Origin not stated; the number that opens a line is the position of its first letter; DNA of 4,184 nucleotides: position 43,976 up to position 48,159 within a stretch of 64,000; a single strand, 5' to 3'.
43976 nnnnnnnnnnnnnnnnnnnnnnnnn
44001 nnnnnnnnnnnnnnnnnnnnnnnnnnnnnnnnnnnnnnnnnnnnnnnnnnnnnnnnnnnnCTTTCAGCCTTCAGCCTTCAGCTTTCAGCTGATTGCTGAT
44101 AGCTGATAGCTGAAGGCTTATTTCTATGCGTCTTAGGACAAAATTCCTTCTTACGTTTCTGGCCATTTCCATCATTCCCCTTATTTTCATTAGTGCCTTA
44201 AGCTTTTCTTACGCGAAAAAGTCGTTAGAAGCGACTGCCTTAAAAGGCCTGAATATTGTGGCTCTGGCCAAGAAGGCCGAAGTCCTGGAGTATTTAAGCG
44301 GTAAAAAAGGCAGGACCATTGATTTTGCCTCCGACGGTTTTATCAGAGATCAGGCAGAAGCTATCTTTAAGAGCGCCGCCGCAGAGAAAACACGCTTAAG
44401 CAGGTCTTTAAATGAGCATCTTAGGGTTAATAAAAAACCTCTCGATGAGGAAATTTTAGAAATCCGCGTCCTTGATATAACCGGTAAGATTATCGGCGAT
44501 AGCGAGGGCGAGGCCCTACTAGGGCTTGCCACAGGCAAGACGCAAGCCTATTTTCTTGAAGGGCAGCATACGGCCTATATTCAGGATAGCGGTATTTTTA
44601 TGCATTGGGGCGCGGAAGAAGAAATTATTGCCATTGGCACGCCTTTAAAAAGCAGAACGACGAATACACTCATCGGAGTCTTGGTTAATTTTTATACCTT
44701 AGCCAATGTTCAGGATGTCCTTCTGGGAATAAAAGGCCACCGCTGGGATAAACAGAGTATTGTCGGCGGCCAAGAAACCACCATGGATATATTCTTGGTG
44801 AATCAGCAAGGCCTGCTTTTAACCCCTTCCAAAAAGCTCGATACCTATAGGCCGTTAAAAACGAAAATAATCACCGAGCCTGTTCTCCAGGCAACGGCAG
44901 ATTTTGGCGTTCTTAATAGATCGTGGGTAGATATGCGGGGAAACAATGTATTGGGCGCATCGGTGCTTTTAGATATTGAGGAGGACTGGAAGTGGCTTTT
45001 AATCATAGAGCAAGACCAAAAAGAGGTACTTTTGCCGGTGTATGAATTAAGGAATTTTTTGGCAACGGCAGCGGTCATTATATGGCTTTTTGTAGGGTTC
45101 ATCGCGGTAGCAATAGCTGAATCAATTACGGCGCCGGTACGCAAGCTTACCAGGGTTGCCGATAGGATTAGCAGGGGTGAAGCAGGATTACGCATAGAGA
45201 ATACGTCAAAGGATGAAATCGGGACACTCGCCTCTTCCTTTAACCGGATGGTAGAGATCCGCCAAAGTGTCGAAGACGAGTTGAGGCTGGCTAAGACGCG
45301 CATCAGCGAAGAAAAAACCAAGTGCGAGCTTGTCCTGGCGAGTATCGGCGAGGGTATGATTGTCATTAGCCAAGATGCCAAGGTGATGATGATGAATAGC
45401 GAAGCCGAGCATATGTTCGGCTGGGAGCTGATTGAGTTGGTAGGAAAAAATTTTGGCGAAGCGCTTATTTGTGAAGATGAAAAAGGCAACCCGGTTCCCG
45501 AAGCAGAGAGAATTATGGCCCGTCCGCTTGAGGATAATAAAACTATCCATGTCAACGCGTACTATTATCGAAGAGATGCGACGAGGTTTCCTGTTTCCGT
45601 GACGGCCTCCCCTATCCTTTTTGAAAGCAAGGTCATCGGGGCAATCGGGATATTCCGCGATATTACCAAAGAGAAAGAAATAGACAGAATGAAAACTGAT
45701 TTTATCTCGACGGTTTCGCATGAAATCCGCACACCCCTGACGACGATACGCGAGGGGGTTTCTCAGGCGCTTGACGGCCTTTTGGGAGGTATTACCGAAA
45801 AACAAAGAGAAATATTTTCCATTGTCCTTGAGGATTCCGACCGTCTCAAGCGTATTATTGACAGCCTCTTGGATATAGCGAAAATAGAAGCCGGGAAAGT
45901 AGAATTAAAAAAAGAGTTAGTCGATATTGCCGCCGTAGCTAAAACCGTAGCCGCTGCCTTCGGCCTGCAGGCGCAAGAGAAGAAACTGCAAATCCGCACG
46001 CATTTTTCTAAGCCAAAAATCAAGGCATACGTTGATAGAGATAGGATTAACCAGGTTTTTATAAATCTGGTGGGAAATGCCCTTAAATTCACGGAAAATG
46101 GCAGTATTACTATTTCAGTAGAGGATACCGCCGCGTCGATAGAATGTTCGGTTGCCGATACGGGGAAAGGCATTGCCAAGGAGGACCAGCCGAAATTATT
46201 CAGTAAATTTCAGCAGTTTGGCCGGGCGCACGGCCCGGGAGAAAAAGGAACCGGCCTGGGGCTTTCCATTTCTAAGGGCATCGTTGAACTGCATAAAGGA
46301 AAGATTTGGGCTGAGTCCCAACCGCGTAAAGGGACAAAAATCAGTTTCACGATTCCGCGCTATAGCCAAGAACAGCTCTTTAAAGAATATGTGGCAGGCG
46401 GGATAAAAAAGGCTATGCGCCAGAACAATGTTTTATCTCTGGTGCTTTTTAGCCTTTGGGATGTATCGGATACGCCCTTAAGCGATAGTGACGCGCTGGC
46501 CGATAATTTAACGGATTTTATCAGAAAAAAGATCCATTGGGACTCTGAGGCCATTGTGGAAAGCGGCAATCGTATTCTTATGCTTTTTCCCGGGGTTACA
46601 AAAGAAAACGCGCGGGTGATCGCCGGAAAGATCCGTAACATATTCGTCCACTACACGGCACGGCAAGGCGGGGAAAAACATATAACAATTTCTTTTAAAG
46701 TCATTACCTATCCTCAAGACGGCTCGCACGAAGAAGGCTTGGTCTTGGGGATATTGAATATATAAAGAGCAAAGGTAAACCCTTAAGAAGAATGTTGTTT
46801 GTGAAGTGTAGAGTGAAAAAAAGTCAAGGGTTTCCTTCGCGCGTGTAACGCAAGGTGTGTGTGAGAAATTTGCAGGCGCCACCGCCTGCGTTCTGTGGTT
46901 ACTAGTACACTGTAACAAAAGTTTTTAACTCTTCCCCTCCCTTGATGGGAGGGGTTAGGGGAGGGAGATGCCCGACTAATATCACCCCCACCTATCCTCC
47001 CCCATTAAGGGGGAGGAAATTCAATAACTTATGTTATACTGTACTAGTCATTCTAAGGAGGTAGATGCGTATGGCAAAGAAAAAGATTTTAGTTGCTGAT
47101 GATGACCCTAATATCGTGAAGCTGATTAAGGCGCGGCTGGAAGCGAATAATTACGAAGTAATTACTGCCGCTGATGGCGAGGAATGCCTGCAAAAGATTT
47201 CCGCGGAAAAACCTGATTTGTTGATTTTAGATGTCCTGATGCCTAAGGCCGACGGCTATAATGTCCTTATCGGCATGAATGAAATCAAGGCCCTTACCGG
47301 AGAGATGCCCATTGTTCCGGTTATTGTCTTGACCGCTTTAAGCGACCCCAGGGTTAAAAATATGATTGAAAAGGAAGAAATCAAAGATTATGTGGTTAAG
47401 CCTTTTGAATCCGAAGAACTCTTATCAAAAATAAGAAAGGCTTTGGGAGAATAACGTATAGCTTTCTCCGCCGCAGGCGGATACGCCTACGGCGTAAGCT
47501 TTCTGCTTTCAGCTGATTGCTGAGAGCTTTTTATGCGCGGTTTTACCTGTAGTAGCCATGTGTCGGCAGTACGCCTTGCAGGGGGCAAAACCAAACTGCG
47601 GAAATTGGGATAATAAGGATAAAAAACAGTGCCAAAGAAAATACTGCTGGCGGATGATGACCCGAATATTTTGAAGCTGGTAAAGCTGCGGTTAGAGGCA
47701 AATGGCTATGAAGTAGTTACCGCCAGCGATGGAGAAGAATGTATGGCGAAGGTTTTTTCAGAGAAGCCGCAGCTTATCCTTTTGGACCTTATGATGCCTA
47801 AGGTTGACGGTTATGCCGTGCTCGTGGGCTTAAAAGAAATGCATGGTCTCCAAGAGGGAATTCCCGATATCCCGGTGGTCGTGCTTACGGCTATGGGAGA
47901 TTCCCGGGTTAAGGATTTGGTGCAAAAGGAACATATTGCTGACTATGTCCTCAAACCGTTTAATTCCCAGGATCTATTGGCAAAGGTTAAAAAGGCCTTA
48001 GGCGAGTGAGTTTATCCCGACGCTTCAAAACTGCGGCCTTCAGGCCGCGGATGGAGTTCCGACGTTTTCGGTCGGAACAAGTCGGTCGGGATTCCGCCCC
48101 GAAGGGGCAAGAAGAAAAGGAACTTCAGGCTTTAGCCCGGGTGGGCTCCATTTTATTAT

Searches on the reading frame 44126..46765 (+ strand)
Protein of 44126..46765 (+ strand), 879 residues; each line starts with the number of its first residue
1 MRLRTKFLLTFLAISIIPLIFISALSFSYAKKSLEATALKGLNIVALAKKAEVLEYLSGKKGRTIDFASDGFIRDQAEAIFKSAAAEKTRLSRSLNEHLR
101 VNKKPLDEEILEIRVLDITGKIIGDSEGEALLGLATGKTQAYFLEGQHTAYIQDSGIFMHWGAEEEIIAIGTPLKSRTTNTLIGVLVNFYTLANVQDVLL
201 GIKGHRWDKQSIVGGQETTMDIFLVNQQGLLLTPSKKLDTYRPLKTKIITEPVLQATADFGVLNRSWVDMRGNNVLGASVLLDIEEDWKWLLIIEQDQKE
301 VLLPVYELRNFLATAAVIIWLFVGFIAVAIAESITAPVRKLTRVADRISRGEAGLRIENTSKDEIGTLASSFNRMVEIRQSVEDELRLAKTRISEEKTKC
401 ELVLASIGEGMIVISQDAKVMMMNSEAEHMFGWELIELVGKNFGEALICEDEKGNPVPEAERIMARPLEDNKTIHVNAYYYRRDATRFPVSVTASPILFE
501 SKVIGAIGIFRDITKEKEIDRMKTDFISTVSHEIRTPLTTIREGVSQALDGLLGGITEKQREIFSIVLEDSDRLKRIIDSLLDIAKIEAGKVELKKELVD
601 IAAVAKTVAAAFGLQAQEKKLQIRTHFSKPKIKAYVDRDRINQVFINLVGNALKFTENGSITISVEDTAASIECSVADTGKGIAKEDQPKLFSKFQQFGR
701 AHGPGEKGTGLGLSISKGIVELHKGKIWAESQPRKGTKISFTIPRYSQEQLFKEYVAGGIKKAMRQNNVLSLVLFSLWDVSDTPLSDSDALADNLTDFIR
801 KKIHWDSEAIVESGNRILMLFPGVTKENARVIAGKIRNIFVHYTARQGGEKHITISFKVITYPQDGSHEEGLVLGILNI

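Call 7: search_protein_families(library=pfam, proteins=[window:44126-46765:+])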
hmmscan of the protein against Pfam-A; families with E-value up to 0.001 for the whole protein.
window:44126-46765:+ (879 aa): 7 families
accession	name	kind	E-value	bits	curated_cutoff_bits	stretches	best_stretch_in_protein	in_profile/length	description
PF02518.31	HATPase_c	-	7e-30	104.2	26.4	1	637-745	2-109/111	Histidine kinase-, DNA gyrase B-, and HSP90-like ATPase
PF00512.31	HisKA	-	2.2e-16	60.1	26.9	1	522-590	1-66/66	His Kinase A (phospho-acceptor) domain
PF00672.30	HAMP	-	1.1e-12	48.6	25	1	330-377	2-49/53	HAMP domain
PF00989.32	PAS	-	2.4e-12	47.3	22.6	1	402-513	5-113/113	PAS fold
PF13426.13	PAS_9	-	7e-12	46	27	1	409-515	2-103/103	PAS domain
PF08448.16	PAS_4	-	9.9e-09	35.9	23.1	1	405-517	2-109/110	PAS fold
PF13188.13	PAS_8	-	0.00079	19.7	21.8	0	403-447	6-47/65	PAS domain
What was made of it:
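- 42234..50573 (+): Segment between the two receptors: ResB-like, CcsA, dCache-like/HAMP/PAS histidine kinase, two single-domain response regulators, AlgE-type porin and a Tll0287-like haem protein. Pfam (call 7).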

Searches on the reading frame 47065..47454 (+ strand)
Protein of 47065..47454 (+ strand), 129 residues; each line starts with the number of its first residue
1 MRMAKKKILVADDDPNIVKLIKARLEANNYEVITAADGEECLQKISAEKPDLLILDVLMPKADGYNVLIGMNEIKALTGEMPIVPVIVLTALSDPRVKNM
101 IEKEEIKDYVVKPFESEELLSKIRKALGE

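Call 7: search_protein_families(library=pfam, proteins=[window:47065-47454:+])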
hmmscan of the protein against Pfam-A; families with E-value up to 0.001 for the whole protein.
window:47065-47454:+ (129 aa): 1 family
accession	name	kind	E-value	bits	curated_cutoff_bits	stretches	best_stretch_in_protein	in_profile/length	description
PF00072.30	Response_reg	-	4.6e-24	85.2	30.2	1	8-124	1-111/111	Response regulator receiver domain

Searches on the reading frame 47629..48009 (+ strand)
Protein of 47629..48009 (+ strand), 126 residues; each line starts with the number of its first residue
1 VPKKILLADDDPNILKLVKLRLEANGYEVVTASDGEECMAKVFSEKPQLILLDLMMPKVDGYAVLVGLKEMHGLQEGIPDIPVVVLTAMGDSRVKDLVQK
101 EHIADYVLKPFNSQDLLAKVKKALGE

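Call 7: search_protein_families(library=pfam, proteins=[window:47629-48009:+])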
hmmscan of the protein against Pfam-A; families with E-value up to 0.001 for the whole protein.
window:47629-48009:+ (126 aa): 1 family
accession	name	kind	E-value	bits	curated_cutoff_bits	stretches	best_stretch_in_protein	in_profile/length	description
PF00072.30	Response_reg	-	4.2e-24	85.3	30.2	1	5-121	1-111/111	Response regulator receiver domain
